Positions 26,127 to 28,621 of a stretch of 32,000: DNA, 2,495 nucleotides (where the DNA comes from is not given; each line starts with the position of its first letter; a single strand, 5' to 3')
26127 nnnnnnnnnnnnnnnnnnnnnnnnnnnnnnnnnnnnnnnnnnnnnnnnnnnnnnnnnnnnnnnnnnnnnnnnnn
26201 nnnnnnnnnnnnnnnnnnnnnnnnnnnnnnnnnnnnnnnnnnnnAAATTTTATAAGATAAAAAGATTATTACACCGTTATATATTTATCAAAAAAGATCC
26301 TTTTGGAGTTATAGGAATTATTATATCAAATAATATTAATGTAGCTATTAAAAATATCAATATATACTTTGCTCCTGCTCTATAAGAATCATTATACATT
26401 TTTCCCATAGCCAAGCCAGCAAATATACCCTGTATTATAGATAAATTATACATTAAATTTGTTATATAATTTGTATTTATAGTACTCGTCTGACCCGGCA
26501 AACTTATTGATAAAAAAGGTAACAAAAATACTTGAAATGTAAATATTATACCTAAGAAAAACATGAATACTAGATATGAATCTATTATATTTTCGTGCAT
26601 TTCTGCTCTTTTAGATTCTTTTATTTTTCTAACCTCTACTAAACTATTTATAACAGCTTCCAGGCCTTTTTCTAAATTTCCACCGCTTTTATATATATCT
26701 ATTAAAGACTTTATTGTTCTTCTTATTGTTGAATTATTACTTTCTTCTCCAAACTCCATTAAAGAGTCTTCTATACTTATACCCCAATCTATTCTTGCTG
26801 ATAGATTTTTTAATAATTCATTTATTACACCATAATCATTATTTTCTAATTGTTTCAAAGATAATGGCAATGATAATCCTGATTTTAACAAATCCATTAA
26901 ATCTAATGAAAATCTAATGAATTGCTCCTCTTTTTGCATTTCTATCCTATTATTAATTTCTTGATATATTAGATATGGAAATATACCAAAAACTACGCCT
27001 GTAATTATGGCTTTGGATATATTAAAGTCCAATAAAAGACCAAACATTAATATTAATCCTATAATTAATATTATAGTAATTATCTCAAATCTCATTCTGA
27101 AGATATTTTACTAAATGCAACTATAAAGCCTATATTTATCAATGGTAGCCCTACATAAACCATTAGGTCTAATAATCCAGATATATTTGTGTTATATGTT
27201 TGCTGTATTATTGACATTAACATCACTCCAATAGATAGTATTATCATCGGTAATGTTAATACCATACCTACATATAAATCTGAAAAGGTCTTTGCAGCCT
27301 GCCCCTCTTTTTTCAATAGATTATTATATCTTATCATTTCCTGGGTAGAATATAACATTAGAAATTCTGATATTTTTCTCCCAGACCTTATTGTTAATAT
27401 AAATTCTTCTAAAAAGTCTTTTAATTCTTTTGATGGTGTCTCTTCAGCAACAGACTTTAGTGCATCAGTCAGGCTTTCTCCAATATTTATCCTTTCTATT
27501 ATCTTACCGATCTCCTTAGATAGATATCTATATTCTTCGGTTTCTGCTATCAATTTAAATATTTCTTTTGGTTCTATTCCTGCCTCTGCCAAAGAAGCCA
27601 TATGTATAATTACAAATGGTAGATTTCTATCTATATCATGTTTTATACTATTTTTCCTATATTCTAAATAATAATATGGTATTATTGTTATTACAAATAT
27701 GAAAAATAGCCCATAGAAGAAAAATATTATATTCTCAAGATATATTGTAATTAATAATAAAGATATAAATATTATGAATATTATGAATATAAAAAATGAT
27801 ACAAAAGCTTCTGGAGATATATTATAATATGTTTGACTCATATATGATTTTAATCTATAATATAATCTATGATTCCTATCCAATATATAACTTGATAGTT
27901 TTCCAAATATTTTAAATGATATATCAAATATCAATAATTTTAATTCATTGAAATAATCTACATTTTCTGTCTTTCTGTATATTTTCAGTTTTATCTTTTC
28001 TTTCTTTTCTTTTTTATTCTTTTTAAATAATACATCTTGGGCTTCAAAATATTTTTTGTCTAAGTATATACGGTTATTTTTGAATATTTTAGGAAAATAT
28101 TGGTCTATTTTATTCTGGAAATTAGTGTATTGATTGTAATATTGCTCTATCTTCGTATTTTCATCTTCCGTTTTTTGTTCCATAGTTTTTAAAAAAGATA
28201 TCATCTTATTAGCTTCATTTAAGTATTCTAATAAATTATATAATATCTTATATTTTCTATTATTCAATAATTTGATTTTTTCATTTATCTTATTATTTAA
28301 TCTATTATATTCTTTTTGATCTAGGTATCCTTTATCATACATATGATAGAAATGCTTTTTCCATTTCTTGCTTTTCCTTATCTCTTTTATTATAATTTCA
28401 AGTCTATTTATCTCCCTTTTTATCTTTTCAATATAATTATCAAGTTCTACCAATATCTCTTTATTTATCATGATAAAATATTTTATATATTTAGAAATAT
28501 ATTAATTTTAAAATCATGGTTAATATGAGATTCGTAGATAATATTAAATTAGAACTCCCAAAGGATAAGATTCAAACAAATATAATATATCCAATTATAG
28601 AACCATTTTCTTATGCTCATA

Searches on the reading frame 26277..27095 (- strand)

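Call 79: search_protein_families(library=pfam, proteins=[window:26277-27095:-], max_evalue=0.001)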
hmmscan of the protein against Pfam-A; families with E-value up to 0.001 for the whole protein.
window:26277-27095:- (272 aa): 1 family
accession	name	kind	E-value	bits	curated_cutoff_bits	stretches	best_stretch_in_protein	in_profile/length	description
PF00482.28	T2SSF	-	7e-16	58.8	25.2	1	65-185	4-121/125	Type II secretion system (T2SS), protein F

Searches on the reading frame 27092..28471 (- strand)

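Call 79: search_protein_families(library=pfam, proteins=[window:27092-28471:-], max_evalue=0.001)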
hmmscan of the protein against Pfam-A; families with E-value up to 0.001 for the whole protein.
window:27092-28471:- (459 aa): 1 family
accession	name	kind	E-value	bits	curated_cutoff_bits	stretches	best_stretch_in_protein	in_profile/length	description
PF00482.28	T2SSF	-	9.3e-17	61.6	25.2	1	290-412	4-122/125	Type II secretion system (T2SS), protein F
